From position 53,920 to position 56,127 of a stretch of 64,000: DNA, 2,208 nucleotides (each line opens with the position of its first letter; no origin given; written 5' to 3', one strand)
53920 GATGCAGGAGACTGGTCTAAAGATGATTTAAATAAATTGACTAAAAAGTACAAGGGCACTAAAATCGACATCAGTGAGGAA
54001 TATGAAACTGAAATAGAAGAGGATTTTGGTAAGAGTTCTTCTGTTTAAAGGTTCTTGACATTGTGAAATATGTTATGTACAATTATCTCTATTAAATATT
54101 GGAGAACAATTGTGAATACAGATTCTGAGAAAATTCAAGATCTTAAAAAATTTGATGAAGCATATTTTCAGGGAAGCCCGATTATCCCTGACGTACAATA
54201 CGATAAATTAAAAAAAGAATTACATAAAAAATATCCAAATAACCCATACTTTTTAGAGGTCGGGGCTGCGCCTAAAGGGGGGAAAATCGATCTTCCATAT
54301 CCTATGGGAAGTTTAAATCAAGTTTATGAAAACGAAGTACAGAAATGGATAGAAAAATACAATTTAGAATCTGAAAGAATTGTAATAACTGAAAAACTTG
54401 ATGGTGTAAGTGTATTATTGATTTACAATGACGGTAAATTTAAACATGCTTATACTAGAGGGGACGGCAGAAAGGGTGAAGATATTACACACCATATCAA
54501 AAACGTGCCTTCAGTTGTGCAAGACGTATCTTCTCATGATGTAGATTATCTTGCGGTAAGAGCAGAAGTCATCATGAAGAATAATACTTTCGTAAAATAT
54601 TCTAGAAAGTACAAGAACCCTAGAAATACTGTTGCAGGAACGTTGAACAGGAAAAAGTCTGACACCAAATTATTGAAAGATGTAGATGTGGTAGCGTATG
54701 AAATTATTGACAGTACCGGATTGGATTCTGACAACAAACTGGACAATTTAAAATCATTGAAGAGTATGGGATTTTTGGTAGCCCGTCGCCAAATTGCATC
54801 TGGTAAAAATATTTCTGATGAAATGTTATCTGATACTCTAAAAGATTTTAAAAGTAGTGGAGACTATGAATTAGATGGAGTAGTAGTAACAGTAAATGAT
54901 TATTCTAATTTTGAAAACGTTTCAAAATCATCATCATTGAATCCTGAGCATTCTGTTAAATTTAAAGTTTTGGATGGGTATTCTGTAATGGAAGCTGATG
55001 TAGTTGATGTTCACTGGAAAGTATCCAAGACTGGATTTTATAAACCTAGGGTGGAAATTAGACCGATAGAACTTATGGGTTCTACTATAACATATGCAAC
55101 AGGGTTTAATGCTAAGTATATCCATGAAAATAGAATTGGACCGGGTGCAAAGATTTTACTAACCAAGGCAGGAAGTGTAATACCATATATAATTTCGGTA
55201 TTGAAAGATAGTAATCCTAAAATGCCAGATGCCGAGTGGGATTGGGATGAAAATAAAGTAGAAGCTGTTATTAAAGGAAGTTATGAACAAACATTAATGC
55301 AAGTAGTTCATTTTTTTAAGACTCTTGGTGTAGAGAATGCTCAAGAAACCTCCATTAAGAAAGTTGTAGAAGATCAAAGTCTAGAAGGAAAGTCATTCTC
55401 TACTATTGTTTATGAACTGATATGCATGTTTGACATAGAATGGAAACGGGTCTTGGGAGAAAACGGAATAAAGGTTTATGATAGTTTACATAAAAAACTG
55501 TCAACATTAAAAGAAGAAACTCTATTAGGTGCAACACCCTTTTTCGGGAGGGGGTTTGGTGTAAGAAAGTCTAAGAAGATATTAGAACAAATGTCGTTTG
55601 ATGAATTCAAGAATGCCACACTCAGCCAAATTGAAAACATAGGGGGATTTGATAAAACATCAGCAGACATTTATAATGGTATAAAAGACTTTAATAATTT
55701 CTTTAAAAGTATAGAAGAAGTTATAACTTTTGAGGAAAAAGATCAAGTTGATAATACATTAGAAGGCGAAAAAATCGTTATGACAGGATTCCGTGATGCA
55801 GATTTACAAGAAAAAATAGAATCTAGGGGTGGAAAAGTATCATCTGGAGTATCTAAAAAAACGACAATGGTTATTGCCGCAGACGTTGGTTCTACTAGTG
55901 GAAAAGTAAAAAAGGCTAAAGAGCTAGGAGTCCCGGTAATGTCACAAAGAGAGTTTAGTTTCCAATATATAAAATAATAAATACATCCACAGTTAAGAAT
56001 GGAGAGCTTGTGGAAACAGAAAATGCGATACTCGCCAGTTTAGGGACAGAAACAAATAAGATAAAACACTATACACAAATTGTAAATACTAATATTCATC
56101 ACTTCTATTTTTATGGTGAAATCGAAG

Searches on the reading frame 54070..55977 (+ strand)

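Call 7: search_protein_families(library=pfam, proteins=[window:54070-55977:+], max_evalue=0.01)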
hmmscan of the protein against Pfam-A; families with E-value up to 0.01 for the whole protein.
window:54070-55977:+ (635 aa): 5 families
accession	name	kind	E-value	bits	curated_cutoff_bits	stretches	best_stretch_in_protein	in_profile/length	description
PF01653.23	DNA_ligase_aden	-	1.5e-34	120.1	27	1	76-296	10-246/253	NAD-dependent DNA ligase adenylation domain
PF03120.22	DNA_ligase_OB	-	3.3e-17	62.5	32.9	1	309-383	2-76/79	NAD-dependent DNA ligase OB-fold domain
PF00533.33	BRCT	-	9.4e-11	42.2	21.3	1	571-626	16-71/78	BRCA1 C Terminus (BRCT) domain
PF12738.14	PTCB-BRCT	-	7e-06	26.4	22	1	570-625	4-60/63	twin BRCT domain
PF09414.15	RNA_ligase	-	0.00013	22.6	27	1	103-216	2-97/171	RNA ligase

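Call 8: search_protein_families(library=phrogs, proteins=[window:54070-55977:+], max_evalue=0.001)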
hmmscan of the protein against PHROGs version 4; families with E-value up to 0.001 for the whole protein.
window:54070-55977:+ (635 aa): 4 families
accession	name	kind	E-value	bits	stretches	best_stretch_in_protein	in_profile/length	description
phrog_3869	-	DNA, RNA and nucleotide metabolism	3.8e-134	449.6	1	22-630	13-650/656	NAD-dependent DNA ligase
phrog_3359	-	DNA, RNA and nucleotide metabolism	8e-42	144.6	1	24-379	7-324/325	NAD-dependent DNA ligase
phrog_3498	-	DNA, RNA and nucleotide metabolism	1.6e-09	38.9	1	449-630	66-250/256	NAD-dependent DNA ligase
phrog_2561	-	DNA, RNA and nucleotide metabolism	1.8e-08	35.8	1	502-629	28-156/167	DNA ligase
